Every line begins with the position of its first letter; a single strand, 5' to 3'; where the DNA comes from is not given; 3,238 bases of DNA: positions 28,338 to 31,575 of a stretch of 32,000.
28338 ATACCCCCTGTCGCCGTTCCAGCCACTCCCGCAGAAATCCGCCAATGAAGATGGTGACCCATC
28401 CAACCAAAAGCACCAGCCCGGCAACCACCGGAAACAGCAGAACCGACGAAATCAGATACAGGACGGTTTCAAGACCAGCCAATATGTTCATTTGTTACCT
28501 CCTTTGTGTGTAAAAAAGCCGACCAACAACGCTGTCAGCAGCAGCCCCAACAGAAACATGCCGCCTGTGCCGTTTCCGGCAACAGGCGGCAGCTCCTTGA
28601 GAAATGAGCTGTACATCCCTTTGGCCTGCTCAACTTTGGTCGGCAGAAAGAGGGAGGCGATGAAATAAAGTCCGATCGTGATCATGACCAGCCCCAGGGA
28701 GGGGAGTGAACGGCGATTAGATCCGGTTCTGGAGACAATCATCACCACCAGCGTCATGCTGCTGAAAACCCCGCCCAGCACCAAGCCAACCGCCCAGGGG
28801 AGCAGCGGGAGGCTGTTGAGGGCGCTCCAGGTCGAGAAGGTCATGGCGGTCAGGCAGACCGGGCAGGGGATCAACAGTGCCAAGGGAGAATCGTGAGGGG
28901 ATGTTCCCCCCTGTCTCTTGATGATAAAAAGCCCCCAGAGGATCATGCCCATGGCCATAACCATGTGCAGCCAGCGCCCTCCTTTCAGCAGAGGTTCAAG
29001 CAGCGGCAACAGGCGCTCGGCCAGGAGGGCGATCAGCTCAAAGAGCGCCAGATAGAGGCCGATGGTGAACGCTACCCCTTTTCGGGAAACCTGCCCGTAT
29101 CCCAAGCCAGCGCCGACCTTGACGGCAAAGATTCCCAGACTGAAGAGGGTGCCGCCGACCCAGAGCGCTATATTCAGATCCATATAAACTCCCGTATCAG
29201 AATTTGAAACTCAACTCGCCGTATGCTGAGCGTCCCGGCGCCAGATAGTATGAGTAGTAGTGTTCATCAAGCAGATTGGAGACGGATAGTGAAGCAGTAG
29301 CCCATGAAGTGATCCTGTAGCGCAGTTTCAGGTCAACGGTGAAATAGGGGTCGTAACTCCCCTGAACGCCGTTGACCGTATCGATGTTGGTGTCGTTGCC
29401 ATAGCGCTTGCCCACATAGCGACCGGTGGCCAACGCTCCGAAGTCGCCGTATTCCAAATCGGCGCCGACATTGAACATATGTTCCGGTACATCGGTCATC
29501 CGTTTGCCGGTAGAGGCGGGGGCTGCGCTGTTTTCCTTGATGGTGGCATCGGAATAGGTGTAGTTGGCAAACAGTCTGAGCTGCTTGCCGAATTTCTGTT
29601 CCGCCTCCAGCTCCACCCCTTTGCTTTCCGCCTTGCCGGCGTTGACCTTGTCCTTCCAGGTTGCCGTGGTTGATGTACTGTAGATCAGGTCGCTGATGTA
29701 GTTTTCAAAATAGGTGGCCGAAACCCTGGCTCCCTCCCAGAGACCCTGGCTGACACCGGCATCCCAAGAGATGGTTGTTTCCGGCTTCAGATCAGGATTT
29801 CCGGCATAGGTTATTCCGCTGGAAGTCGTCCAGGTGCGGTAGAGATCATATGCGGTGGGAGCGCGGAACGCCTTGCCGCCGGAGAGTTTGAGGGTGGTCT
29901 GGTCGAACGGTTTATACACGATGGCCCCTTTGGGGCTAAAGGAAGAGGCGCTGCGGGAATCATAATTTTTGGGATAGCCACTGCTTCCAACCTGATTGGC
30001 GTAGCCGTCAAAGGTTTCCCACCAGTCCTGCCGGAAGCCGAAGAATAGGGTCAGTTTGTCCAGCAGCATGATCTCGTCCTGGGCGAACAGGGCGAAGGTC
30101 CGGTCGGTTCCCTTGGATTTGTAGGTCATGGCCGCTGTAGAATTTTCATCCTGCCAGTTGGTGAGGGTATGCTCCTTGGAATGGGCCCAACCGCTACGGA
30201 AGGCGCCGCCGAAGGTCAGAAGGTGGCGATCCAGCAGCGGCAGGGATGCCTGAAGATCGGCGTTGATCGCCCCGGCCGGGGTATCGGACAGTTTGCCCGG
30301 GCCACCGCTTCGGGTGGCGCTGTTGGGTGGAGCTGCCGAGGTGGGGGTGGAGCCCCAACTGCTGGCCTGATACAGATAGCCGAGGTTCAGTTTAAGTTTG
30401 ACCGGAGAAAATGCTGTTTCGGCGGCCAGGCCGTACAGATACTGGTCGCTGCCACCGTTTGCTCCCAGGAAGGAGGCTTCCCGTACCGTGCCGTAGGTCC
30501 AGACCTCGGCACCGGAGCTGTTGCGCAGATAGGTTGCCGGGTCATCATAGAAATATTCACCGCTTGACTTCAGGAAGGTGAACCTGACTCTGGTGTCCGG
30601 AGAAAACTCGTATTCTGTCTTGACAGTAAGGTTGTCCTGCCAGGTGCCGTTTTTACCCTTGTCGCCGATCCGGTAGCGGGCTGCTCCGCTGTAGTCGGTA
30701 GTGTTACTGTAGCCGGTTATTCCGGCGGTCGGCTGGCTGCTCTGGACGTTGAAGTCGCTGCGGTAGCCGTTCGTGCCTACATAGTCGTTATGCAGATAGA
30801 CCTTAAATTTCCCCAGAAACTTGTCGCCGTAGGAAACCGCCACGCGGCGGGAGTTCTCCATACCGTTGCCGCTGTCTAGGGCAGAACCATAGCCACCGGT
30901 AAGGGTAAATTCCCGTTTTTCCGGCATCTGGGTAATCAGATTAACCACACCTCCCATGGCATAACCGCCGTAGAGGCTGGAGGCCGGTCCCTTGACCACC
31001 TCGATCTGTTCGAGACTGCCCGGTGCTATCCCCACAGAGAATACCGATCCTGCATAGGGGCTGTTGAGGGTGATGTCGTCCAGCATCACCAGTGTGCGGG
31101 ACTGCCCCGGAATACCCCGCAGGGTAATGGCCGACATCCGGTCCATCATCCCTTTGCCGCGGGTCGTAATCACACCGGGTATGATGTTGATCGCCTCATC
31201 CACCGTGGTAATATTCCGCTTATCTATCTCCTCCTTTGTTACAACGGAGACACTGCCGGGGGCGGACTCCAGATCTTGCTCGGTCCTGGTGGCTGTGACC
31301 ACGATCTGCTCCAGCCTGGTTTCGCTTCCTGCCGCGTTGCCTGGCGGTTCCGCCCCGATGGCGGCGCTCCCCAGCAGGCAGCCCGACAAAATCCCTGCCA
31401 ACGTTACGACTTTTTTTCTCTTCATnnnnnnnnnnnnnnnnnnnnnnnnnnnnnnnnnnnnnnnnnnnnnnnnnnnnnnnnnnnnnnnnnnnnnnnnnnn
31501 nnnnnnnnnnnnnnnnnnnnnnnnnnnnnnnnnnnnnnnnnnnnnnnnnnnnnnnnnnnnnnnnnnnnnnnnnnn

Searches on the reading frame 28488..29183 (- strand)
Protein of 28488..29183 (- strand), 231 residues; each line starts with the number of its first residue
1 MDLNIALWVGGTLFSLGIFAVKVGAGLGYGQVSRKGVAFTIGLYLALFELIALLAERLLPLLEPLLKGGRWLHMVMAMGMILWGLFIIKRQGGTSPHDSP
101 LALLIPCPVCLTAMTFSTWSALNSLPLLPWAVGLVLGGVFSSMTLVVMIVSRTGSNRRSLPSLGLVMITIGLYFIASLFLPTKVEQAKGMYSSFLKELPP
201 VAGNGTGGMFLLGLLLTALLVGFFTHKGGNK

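Call 6: search_protein_families(library=pfam, proteins=[window:28488-29183:-], max_evalue=0.01)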
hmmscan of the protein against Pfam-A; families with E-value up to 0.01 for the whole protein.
window:28488-29183:- (231 aa): 1 family
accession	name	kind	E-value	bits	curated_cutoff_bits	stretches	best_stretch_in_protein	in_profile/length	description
PF09930.14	DUF2162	-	3.6e-62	210.1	34.4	1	7-227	1-223/223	Predicted transporter (DUF2162)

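Call 16: search_protein_families(library=ncbifam, proteins=[window:28488-29183:-], max_evalue=1)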
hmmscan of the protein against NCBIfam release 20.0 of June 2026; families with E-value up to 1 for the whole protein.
window:28488-29183:- (231 aa): 3 families
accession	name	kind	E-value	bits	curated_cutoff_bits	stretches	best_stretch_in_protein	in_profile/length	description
NF009255.0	PRK12612.1-3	equivalog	0.053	14.2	112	1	139-201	18-81/92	putative monovalent cation/H+ antiporter subunit F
NF041745.1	RdrD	equivalog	0.34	10.7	230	1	37-153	43-158/227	antiviral RADAR system accessory protein RdrD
NF047706.1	LIC12611_phage_tail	subfamily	0.97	8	480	0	109-147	386-423/628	LIC12611 family phage tail protein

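Call 32: search_protein_families(library=pfam, proteins=[window:28488-29183:-], max_evalue=10)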
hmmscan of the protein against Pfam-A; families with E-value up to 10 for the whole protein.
window:28488-29183:- (231 aa): 3 families
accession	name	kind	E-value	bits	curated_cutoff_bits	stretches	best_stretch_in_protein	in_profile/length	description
PF09930.14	DUF2162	-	3.6e-62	210.1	34.4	1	7-227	1-223/223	Predicted transporter (DUF2162)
PF09843.14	DUF2070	-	1.7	7.3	30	1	70-186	47-149/561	Predicted membrane protein (DUF2070)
PF19510.5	DUF6044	-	4.2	6.1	27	1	46-176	101-226/564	Protein of unknown function (DUF6044)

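Call 58: find_homologous_proteins(query=window:28488-29183:-, max_evalue=0.001)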
Query window:28488-29183:- (231 aa): 241 proteins with E <= 0.001 among 8000 candidates; the best 120 are listed.
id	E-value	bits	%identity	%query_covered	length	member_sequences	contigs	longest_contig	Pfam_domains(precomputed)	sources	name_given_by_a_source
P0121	1.1e-141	488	100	100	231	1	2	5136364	PF09930.15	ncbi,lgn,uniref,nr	ncbi:DUF2162 domain-containing protein [Geotalea uraniireducens]|uniref:Transporter n=1 Tax=Geotalea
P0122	5.0e-107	375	78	100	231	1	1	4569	PF09930.15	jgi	jgi:predicted transporter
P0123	6.3e-106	371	78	100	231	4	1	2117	PF09930.15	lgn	-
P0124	6.1e-105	368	77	100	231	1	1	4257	PF09930.15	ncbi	ncbi:MAG: DUF2162 domain-containing protein [Pseudomonadota bacterium]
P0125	3.0e-101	356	75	100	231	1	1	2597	PF09930.15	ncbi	ncbi:MAG: DUF2162 domain-containing protein [Pseudomonadota bacterium]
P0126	5.5e-101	355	74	100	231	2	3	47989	PF09930.15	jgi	jgi:predicted transporter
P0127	1.3e-99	351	73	100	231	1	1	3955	PF09930.15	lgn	-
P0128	1.6e-99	350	73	100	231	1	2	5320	PF09930.15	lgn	-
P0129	3.6e-99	349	75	97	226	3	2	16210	PF09930.15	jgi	jgi:predicted transporter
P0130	5.5e-99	349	75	100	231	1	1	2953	PF09930.15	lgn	-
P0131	6.8e-99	348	74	100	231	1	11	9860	PF09930.15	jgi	jgi:predicted transporter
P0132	7.3e-99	348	75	100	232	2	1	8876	PF09930.15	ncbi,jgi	ncbi:MAG: DUF2162 domain-containing protein [Pedobacter sp.]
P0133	5.7e-98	345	75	100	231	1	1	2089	PF09930.15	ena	-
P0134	6.1e-98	345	73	100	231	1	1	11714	PF09930.15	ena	-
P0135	2.9e-97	343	73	100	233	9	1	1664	PF09930.15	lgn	-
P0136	3.5e-97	343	73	100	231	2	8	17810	PF09930.15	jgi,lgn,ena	-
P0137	6.4e-97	342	74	100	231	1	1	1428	PF09930.15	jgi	jgi:predicted transporter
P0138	6.2e-95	335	71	100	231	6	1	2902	PF09930.15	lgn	-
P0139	8.4e-95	335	69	100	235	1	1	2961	PF09930.15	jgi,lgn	jgi:predicted transporter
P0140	9.2e-95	335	73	100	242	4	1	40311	PF09930.15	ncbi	-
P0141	2.2e-94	334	72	100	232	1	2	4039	PF09930.15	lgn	-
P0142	1.9e-93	330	71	100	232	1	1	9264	PF09930.15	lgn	-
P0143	2.2e-91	324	70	100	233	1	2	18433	PF09930.15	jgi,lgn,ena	-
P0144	2.2e-91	324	69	100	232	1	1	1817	PF09930.15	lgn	-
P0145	3.3e-91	323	68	100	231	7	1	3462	PF09930.15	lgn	-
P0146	4.8e-88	313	68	100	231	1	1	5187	PF09930.15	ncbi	-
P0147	3.6e-86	307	67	100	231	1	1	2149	PF09930.15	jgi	jgi:predicted transporter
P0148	9.4e-86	305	67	100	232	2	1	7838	PF09930.15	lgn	-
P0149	3.1e-84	300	67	91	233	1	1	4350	PF09930.15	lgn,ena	-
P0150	2.1e-83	298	68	87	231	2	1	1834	PF09930.15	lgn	-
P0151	5.5e-83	296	63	89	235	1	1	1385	PF09930.15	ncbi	-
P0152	9.1e-83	295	56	100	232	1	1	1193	PF09930.15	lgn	-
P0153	1.2e-80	289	62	100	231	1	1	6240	PF09930.15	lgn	-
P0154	2.5e-77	278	59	100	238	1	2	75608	PF09930.15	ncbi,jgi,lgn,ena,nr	ncbi:MAG: DUF2162 domain-containing protein [Trichlorobacter sp.]|nr:DUF2162 domain-containing prote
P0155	4.5e-75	270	59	100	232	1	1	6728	PF09930.15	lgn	-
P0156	3.3e-65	238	55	98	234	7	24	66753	PF09930.15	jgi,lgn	jgi:predicted transporter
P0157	2.5e-64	235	53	100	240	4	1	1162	PF09930.15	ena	-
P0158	4.0e-63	231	58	85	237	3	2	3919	PF09930.15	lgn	-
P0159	8.3e-63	230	57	90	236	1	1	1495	PF09930.15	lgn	-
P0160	1.5e-62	229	52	100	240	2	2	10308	PF09930.15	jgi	jgi:predicted transporter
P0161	2.6e-62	229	62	71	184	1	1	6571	PF09930.15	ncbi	-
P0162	5.3e-62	228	52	100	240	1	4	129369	PF09930.15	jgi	jgi:predicted transporter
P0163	7.1e-62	227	53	100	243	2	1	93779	PF09930.15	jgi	-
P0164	9.3e-62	227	53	97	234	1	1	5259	PF09930.15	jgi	jgi:predicted transporter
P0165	1.5e-61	226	55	85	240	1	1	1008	PF09930.15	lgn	-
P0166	2.8e-61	225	55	98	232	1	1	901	PF09930.15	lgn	-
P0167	2.9e-61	225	52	100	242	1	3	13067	PF09930.15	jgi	jgi:predicted transporter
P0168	3.5e-61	225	53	98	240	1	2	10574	PF09930.15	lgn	-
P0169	9.8e-61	223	55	85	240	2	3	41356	PF09930.15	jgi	jgi:predicted transporter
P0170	2.5e-60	222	53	100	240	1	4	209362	PF09930.15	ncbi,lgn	-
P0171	5.2e-60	221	53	90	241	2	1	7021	PF09930.15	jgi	-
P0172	7.5e-60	220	54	98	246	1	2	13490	PF09930.15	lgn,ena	-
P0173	8.7e-60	220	55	85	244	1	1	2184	PF09930.15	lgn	-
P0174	1.6e-59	219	53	98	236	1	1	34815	PF09930.15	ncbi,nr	ncbi:MAG: DUF2162 domain-containing protein [Nitrospirae bacterium]|nr:DUF2162 domain-containing pro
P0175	1.9e-59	219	50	98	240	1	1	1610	PF09930.15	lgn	-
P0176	5.1e-59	218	50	100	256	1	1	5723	PF09930.15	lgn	-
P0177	5.2e-59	218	52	100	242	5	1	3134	PF09930.15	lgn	-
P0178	1.0e-58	217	53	100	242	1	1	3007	PF09930.15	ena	-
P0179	2.1e-58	216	47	99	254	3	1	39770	PF09930.15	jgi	jgi:predicted transporter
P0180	2.2e-58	216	49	99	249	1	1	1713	PF09930.15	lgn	-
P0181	2.3e-58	216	51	100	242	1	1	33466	PF09930.15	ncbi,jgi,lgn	-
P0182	2.6e-58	215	52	98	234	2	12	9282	PF09930.15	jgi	jgi:predicted transporter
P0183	3.8e-58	215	52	98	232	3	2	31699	PF09930.15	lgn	-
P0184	6.9e-58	214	49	99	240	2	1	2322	PF09930.15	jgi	jgi:predicted transporter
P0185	1.1e-57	213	51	98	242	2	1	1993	PF09930.15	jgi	jgi:predicted transporter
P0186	1.1e-57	213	50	98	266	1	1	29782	PF09930.15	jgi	-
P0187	1.3e-57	213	53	98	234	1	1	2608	PF09930.15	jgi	jgi:predicted transporter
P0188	1.6e-57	213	53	98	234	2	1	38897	PF09930.15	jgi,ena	-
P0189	1.8e-57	213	52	98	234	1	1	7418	PF09930.15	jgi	-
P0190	1.9e-57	213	51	98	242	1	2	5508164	PF09930.15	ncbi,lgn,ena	-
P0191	2.2e-57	212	53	98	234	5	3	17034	PF09930.15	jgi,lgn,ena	jgi:predicted transporter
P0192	3.3e-57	212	49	100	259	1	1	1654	PF09930.15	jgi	jgi:predicted transporter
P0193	3.5e-57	212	49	90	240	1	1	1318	PF09930.15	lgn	-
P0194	4.7e-57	211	48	97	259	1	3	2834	PF09930.15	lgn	-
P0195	5.9e-57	211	49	98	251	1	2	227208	PF09930.15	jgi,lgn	jgi:predicted transporter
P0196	6.0e-57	211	50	100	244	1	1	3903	PF09930.15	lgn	-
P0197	6.9e-57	211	51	100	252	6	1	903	PF09930.15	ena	-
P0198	7.0e-57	211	49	98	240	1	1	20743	PF09930.15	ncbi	-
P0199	8.9e-57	210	46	98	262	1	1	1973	PF09930.15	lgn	-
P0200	9.2e-57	210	46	67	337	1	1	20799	PF09930.15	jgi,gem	-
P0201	1.4e-56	210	48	98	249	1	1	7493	PF09930.15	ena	-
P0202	2.5e-56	209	50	90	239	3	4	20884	PF09930.15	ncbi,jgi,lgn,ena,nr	ncbi:MAG TPA: DUF2162 domain-containing protein [Deltaproteobacteria bacterium]|nr:DUF2162 domain-co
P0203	2.8e-56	209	48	98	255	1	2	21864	PF09930.15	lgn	-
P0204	3.8e-56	208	55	85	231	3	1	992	PF09930.15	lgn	-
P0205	5.1e-56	208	48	98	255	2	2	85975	PF09930.15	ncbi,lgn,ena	-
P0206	8.2e-56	207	49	98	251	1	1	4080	PF09930.15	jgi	jgi:predicted transporter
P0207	1.5e-55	206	46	98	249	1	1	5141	PF09930.15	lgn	-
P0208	1.8e-55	206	51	97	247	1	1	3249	PF09930.15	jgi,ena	-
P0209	3.0e-55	205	49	98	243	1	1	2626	PF09930.15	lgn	-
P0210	3.4e-55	205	50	98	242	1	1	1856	PF09930.15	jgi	jgi:predicted transporter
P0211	5.0e-55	205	46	100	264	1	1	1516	PF09930.15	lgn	-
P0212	5.7e-55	205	51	98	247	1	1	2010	PF09930.15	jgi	jgi:predicted transporter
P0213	5.8e-55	205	52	98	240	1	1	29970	PF09930.15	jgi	jgi:predicted transporter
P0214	6.3e-55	204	48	98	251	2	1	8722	PF09930.15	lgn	-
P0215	8.1e-55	204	49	98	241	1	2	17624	PF09930.15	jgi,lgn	jgi:predicted transporter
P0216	9.7e-55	204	52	98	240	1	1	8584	PF09930.15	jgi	jgi:predicted transporter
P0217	1.1e-54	204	46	67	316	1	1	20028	PF09930.15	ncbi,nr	ncbi:MAG: hypothetical protein CVV37_05595 [Nitrospira bacterium HGW-Nitrospira-1]|nr:MAG: hypotheti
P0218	1.2e-54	203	47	98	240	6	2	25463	PF09930.15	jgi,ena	-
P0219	1.2e-54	203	48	100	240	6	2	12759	PF09930.15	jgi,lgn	-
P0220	1.2e-54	203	51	97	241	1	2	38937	PF09930.15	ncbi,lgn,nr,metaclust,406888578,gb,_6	ncbi:MAG: transporter-like protein [uncultured bacterium]|nr:MAG: transporter-like protein [uncultur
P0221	1.5e-54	203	49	98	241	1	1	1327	PF09930.15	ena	-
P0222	1.5e-54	203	52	98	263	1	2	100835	PF09930.15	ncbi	-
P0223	1.7e-54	203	49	98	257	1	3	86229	PF09930.15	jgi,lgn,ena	-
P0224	1.7e-54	203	51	98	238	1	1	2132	PF09930.15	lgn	-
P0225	1.7e-54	203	47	98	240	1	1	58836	PF09930.15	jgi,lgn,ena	jgi:predicted transporter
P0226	1.9e-54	203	49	99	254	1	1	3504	PF09930.15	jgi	jgi:predicted transporter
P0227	2.2e-54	203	45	98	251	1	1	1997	PF09930.15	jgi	jgi:predicted transporter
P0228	2.5e-54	202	46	98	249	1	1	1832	PF09930.15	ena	-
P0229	2.5e-54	202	50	98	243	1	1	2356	PF09930.15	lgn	-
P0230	2.9e-54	202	46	98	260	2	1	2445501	PF09930.15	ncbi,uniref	ncbi:transporter [hot springs metagenome]|uniref:Transporter n=1 Tax=hot springs metagenome TaxID=43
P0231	3.2e-54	202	49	98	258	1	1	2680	PF09930.15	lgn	-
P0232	3.3e-54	202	47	100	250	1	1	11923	PF09930.15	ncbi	-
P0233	3.4e-54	202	46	100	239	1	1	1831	PF09930.15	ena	-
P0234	3.8e-54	202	48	100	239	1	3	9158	PF09930.15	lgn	-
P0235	4.4e-54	202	43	98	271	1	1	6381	PF09930.15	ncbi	-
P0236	5.4e-54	201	49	98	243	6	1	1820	PF09930.15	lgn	-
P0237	8.1e-54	201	44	98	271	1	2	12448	PF09930.15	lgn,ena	-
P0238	9.9e-54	200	47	98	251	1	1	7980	PF09930.15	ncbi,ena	-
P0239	1.1e-53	200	50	100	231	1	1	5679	PF09930.15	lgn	-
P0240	1.4e-53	200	50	98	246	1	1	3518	PF09930.15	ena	-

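Call 70: predict_structure(alignment_id=A1)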
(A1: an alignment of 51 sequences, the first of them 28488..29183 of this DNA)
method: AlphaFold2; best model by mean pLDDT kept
length: 231 residues; sequences in the alignment: 51
mean_pLDDT: 76.8   pTM: 0.64
mean pLDDT of the five models: 76.8, 75.5, 72.1, 68.9, 62.6
residues with pLDDT >= 90: 44; 70-90: 125; 50-70: 50; < 50: 12
segments of 3 or more residues with pLDDT < 50: 94-97, 198-203
pLDDT, mean of each block of 10 residues (from residue 1): 75 85 85 90 95 88 73 82 82 54 74 85 88 94 92 65 75 75 57 53 56 80 64 43
secondary structure, 60 per line:
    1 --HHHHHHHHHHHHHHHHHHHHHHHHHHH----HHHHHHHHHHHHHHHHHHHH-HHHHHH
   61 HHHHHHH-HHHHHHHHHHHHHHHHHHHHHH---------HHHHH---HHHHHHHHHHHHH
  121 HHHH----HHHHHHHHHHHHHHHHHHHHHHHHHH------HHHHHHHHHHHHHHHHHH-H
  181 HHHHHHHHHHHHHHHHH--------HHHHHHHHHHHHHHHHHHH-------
elements in order: H3-29 H34-53 H55-67 H69-90 H100-104 H108-124 H129-154 H161-178 H180-197 H206-224

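Call 74: fold_search(model_id=the predicted structure, library=pdb)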
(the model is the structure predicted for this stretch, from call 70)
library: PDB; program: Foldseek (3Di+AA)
matches with E <= 10: 208; with E <= 0.001: 0
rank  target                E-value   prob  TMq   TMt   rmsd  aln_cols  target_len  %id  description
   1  6e9o_B                2.0e-01  0.54  0.29  0.20   9.7       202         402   19  E. coli D-galactonate:proton symporter mutant E133Q in the outward substrate-bound form (released 2019-05-22)
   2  9j02                  2.9e-01  0.75  0.32  0.19   7.6       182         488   19  cryo-EM structure of apo hOAT1 (released 2025-08-13)
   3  8sdy                  5.2e-01  0.60  0.32  0.19   7.6       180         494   17  Structure of rat organic anion transporter 1 (OAT1) in complex with para-aminohippuric acid (PAH) (released 2023-10-18)
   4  9w1p_A                6.9e-01  0.57  0.37  0.26   8.2       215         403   17  G6P-bound human SLC37A4 lateral dimer (released 2025-11-19)
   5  9m9v                  6.9e-01  0.54  0.34  0.20   7.5       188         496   19  Cryo-EM structure of human OAT1 in complex with adefovir (released 2025-06-18)
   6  8bw7_A                1.0e+00  0.41  0.32  0.19   7.6       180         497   18  Cryo-EM structure of rat SLC22A6 bound to alpha-ketoglutaric acid (released 2023-07-19)
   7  8b70_A                1.0e+00  0.08  0.16  0.10  16.1       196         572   17  KimA from B. subtilis with nucleotide second-messenger c-di-AMP bound (released 2023-01-18)
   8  5vkv_MODEL_1_A        1.1e+00  0.16  0.26  0.27  22.6       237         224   17  Solution NMR structure of the membrane electron transporter CcdA (released 2018-01-31)
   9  6iu4                  1.1e+00  0.11  0.18  0.19  24.6       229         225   13  Crystal structure of iron transporter VIT1 with cobalt ion (released 2019-02-06)
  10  4p6h_A                1.1e+00  0.05  0.14  0.10  22.3       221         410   13  Tl+-bound inward-facing state (bound conformation) of the glutamate transporter homologue GltPh (released 2014-06-04)
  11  6t1z                  1.2e+00  0.54  0.37  0.24   7.6       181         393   15  LmrP from L. lactis, in an outward-open conformation, bound to Hoechst 33342 (released 2020-07-29)
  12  8jtt                  1.2e+00  0.35  0.35  0.20   7.9       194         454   16  hOCT1 in complex with metformin in outward occluded conformation (released 2024-03-27)
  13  8zkn_A                1.2e+00  0.30  0.29  0.21   8.3       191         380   16  CryoEM structure of Thyroid Hormone Transporter MCT8 bound with silychristin (released 2025-04-02)
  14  8zyv_F                1.2e+00  0.04  0.11  0.11  26.9       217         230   13  Bacterial flagellar sodium-driven stator PomA5PomB2 with 100 mM NaCl (released 2025-01-01)
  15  8zyv_D                1.2e+00  0.05  0.12  0.12  26.6       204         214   16  Bacterial flagellar sodium-driven stator PomA5PomB2 with 100 mM NaCl (released 2025-01-01)
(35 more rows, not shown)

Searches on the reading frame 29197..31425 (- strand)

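Call 6: search_protein_families(library=pfam, proteins=[window:29197-31425:-], max_evalue=0.01)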
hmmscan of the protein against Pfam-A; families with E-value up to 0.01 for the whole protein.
window:29197-31425:- (742 aa): 2 families
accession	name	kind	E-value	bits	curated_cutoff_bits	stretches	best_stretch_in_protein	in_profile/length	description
PF00593.30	TonB_dep_Rec_b-barrel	-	6.1e-60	204.7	27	1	284-718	12-436/436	TonB dependent receptor-like, beta-barrel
PF07715.20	Plug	-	2.9e-24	86.1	23.9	1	52-160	2-107/107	TonB-dependent Receptor Plug Domain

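Call 16: search_protein_families(library=ncbifam, proteins=[window:29197-31425:-], max_evalue=1)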
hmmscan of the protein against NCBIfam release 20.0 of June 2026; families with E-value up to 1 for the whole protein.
window:29197-31425:- (742 aa): 31 families (the best 25 are shown)
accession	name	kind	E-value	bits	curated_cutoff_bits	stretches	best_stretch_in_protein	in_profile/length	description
TIGR01785.1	TonB-hemin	subfamily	1.2e-63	215.6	316.85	1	38-742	1-677/677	TonB-dependent heme/hemoglobin receptor family protein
TIGR01783.1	TonB-siderophor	subfamily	1.9e-60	205.2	223.5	2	432-734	349-631/649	TonB-dependent siderophore receptor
TIGR01779.1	TonB-B12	equivalog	1.1e-55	189.4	599.7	2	34-255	24-234/614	TonB-dependent vitamin B12 receptor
TIGR01786.1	TonB-hemlactrns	subfamily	8.8e-55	186.3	323.75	2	391-728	337-691/719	TonB-dependent hemoglobin/transferrin/lactoferrin family receptor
NF050067.1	TonBEntbctnRecCfrA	equivalog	1.9e-45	155.4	1200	2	381-728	344-667/698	TonB-dependent ferric enterobactin receptor CfrA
NF010010.0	PRK13483.1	equivalog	2.6e-44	151.3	927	2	32-167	27-164/660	ligand-gated channel protein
NF007926.1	PRK10641.1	equivalog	1.7e-39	135.9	836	2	33-246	22-226/617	TonB-dependent vitamin B12 receptor BtuB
NF007478.2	PRK10064.1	equivalog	1.6e-38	132.4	745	3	34-167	26-159/663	catecholate siderophore receptor CirA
NF010011.0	PRK13484.1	equivalog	3.6e-36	124.7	1197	2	31-193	23-186/682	IreA family TonB-dependent siderophore receptor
NF010038.0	PRK13513.1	equivalog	6e-36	124.2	942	2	33-170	30-169/659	ligand-gated channel protein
NF053590.1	TonB_dep_TOL0244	equivalog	1.3e-35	123.1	645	3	38-212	10-180/604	TOL_0244 family TonB-dependent receptor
NF010012.0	PRK13486.1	equivalog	6.7e-34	117.3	924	2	464-726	388-656/696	TonB-dependent receptor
NF010651.0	PRK14050.1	equivalog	1.3e-30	106.1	884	2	43-175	67-195/730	TonB-dependent siderophore receptor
NF049946.1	TonB_dep_CU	exception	3.5e-29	101.6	700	2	405-730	360-668/683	TonB-dependent receptor, CU motif-type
TIGR01782.1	TonB-Xanth-Caul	subfamily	1.2e-27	96.6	310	2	437-728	518-844/868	TonB-dependent receptor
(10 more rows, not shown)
